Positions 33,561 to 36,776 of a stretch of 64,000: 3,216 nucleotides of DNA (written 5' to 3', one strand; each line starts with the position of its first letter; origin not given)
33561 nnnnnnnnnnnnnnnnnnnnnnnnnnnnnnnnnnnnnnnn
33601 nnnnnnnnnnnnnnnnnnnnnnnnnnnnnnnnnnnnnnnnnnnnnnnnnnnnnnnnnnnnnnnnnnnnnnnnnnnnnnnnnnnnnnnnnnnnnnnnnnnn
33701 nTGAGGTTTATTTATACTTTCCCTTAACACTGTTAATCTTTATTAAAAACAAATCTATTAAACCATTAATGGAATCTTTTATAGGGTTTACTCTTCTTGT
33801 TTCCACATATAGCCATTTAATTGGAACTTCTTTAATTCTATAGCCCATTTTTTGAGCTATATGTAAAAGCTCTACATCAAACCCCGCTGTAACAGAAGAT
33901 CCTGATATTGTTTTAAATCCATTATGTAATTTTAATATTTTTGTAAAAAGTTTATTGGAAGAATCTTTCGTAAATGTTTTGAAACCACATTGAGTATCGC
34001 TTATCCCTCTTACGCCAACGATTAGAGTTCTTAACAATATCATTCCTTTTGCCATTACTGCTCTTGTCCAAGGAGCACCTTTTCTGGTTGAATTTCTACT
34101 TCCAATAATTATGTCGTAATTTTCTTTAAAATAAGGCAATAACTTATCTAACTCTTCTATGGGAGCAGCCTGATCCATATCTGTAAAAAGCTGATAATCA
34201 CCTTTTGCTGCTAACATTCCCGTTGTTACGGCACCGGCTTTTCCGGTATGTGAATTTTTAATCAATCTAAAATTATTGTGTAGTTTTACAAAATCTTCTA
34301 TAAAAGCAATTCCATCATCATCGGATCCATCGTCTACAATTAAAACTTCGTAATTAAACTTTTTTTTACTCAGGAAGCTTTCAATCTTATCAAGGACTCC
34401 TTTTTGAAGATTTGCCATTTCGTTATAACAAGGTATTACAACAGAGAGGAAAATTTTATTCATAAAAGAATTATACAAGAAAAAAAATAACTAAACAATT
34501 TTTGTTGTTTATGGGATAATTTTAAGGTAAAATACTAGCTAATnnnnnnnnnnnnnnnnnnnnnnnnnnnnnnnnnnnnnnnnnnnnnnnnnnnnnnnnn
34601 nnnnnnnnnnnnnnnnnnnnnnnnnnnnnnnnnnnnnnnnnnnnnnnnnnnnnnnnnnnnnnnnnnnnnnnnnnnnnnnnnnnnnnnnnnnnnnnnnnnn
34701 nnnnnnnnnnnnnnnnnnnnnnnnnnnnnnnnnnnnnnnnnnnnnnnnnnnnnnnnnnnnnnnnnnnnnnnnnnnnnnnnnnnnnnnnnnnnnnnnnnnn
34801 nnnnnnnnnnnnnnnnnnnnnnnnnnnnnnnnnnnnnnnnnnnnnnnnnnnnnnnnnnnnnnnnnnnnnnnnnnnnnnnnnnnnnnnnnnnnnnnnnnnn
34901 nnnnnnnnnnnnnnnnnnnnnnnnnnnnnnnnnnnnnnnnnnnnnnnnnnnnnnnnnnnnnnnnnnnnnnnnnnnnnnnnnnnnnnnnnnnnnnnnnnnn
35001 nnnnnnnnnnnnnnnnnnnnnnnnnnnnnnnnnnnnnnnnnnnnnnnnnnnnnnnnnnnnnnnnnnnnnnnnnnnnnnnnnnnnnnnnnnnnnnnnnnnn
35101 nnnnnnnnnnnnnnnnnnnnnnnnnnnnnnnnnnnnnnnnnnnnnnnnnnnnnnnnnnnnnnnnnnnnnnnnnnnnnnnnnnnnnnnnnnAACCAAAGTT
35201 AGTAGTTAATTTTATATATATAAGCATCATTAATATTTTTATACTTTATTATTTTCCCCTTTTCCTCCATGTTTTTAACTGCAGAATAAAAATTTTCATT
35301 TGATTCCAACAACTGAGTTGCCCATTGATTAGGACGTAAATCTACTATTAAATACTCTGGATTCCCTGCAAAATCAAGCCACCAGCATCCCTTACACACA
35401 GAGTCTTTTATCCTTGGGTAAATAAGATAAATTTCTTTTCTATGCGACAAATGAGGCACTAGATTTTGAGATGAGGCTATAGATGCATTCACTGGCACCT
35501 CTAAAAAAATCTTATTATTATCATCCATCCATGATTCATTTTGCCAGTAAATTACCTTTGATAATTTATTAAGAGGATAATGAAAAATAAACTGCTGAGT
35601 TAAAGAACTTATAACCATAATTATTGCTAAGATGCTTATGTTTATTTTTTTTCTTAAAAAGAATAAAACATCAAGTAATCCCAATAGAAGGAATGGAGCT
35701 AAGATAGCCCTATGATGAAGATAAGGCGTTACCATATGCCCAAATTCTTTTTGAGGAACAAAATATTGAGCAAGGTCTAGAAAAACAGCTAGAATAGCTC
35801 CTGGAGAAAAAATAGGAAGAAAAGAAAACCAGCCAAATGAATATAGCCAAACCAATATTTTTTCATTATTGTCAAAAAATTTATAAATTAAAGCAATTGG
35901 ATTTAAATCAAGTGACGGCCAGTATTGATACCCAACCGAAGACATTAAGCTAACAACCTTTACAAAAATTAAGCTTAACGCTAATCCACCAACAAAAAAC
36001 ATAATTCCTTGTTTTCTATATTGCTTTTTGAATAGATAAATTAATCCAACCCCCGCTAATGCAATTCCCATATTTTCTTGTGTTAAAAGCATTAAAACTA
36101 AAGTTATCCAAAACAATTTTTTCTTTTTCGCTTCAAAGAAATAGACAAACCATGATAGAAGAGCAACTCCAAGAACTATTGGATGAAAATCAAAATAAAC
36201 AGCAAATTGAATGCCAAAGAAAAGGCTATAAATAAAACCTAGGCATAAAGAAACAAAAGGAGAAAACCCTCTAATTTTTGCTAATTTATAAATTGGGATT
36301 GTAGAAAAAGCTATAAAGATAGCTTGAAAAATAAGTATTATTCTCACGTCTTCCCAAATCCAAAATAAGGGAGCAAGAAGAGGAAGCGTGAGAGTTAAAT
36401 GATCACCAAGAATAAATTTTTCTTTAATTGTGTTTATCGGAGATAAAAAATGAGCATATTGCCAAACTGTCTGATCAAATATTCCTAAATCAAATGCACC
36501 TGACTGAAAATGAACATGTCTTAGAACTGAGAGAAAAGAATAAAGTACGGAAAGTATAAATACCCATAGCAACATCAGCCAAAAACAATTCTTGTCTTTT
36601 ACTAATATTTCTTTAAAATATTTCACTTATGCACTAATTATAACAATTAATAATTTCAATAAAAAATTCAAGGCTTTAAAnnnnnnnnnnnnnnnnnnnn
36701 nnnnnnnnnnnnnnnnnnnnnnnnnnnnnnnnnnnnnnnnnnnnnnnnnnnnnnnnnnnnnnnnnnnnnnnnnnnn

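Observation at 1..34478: A 34 kb single-strand glycosylation supercluster dominated by GT-C membrane transferases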

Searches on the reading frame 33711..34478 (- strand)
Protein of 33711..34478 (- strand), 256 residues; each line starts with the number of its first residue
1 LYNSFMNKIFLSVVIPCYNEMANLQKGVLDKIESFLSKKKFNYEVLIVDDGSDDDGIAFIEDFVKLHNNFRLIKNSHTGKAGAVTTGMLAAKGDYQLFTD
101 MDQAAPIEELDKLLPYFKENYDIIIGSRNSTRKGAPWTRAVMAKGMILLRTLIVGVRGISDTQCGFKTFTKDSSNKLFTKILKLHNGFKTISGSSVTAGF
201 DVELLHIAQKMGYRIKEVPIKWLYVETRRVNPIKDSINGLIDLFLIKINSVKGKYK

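Call 8: search_protein_families(library=pfam, proteins=[window:33711-34478:-], max_evalue=0.01)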
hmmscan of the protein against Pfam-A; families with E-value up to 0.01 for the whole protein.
window:33711-34478:- (256 aa): 3 families
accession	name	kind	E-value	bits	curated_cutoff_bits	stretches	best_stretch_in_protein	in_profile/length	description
PF00535.33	Glycos_transf_2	-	8.2e-26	91.4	23.3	1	12-141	1-128/168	Glycosyl transferase family 2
PF13641.12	Glyco_tranf_2_3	-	3.9e-07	30.8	27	1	11-143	3-137/230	Glycosyltransferase like family 2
PF10111.15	Glyco_tranf_2_2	-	1.4e-06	28.4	27.3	1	12-114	1-103/276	Glycosyltransferase like family 2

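Call 17: search_protein_families(library=ncbifam, proteins=[window:33711-34478:-], max_evalue=0.001)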
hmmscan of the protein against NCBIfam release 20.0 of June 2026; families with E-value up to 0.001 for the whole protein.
window:33711-34478:- (256 aa): 19 families
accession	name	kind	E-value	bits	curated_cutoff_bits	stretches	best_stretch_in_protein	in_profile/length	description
NF047588.1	GlcsyltransPgfSStrep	equivalog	1.4e-18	67.2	500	1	11-178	3-168/308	glycosyltransferase PgfS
NF007482.0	PRK10073.1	equivalog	3.9e-15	55.7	423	1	9-114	6-107/334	glycosyltransferase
TIGR03937.1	PgaC_IcaA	equivalog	5.6e-15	55.2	422.3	1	10-104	46-137/407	poly-beta-1,6-N-acetyl-D-glucosamine synthase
NF007986.1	PRK10714.1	equivalog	6.3e-15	55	529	1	11-171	8-166/316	undecaprenyl-phosphate 4-deoxy-4-formamido-L-arabinose transferase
NF041875.1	EPS_EpsD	equivalog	4.7e-14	52.5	370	1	11-126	1-114/325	exopolysaccharide biosynthesis glycosyltransferase EpsD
NF041391.1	DPhHxTase_Halo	equivalog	2.3e-10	39.8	375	1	17-222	3-183/213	dolichyl-phosphate hexose transferase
NF038302.1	EPS_HpsE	equivalog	3.4e-10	39.4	300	1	11-104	3-98/307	hormogonium polysaccharide biosynthesis glycosyltransferase HpsE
NF058614.1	PPMAGASynPpgS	equivalog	9.9e-10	38.2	370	1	13-242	4-218/226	polyprenyl-phospho-N-acetylgalactosaminyl synthase PpgS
TIGR04182.1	glyco_TIGR04182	equivalog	1.2e-09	38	325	1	12-244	3-215/293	S-layer glycoprotein N-glycosyltransferase AglJ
TIGR04283.1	glyco_like_mftF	equivalog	1.5e-09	37.8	182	1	11-117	1-97/221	TIGR04283 family arsenosugar biosynthesis glycosyltransferase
NF050050.1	ProtGlycPglI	equivalog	1.8e-09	37.4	500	1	10-127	3-118/306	GalNAc(5)-diNAcBac-PP-undecaprenol beta-1,3-glucosyltransferase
NF047683.1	TeichurnBiosyTuaG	equivalog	3.2e-09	36.8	400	1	8-121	5-115/252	teichuronic acid biosynthesis protein TuaG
TIGR03965.1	mycofact_glyco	equivalog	3.8e-08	32.6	280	1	12-120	77-182/467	mycofactocin biosynthesis glycosyltransferase MftF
NF053739.1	GlytfEpsEBac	equivalog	6.2e-07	28.7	450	1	12-121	4-111/265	glycosyltransferase EpsE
TIGR03111.1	glyc2_xrt_Gpos1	hypoth_equivalog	8.5e-06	24.8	363.95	1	11-123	51-162/439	TIGR03111 family XrtG-associated glycosyltransferase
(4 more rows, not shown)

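Call 72: search_solved_structures(query=window:33711-34478:-, max_evalue=0.00001)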
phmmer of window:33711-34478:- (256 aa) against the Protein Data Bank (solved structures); distinct sequences matched with E-value up to 0.00001: 17.
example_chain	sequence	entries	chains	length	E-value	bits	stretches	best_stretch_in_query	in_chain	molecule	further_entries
5mlz_A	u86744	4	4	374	1.8e-14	57.3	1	3-172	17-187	Dolichol monophosphate mannose synthase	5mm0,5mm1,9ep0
5eke_A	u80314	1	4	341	8.4e-14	55.1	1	8-145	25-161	Uncharacterized glycosyltransferase sll0501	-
5ekp_C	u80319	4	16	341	8.5e-14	55.1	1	8-145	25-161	Uncharacterized glycosyltransferase sll0501 | Glycosyltransferase sll0501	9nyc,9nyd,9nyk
9nye_A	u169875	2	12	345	8.7e-14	55.1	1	8-145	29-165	Glycosyltransferase sll0501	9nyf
2z87_A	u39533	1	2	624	3.6e-11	46.5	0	10-123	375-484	Chondroitin synthase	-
2z86_A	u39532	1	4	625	3.6e-11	46.5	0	10-123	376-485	Chondroitin synthase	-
9hwj_A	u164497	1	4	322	4.8e-11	46.1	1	11-164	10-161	Undecaprenyl-phosphate 4-deoxy-4-formamido-L-arabinose transferase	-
6h1j_A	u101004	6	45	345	2.8e-10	43.6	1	11-179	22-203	Probable ss-1,3-N-acetylglucosaminyltransferase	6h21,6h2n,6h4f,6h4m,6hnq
5hea_A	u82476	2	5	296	1e-09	41.8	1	9-113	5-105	Putative glycosyltransferase (GalT1)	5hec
8bz8_A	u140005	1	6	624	3.2e-08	36.9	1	8-137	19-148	Glycosyltransferase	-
8bz4_A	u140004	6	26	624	3.4e-08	36.8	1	8-137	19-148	Glycosyltransferase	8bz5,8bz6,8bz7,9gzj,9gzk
9bhc_C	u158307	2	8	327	4.3e-08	36.5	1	11-144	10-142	Undecaprenyl-phosphate 4-deoxy-4-formamido-L-arabinose transferase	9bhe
8vxh_A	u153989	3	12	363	5.3e-08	36.1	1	11-144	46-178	Undecaprenyl-phosphate 4-deoxy-4-formamido-L-arabinose transferase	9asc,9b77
8vh7_A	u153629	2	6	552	5.9e-07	32.7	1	28-186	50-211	Heparosan synthase B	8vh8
8viw_A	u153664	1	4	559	6e-07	32.7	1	28-186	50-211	Heparosan synthase B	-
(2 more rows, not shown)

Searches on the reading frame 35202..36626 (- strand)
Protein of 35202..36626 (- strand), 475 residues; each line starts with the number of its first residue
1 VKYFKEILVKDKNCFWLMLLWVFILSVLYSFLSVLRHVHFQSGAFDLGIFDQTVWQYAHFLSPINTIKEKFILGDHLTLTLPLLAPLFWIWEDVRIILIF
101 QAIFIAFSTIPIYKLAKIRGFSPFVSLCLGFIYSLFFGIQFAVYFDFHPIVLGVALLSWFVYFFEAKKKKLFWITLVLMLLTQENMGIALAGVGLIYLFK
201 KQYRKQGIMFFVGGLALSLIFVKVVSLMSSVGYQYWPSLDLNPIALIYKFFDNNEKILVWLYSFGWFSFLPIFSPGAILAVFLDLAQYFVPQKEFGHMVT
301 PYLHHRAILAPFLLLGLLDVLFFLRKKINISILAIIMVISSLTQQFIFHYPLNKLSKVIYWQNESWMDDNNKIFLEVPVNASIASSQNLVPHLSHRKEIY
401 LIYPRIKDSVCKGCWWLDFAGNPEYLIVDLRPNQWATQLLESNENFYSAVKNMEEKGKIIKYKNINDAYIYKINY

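Call 8: search_protein_families(library=pfam, proteins=[window:35202-36626:-], max_evalue=0.01)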
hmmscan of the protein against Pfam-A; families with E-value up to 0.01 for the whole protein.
window:35202-36626:- (475 aa): 1 family
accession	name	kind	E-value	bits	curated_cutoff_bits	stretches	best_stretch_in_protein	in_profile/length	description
PF09852.15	DUF2079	-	3.4e-50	171.9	28.2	1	36-443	1-436/459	Predicted membrane protein (DUF2079)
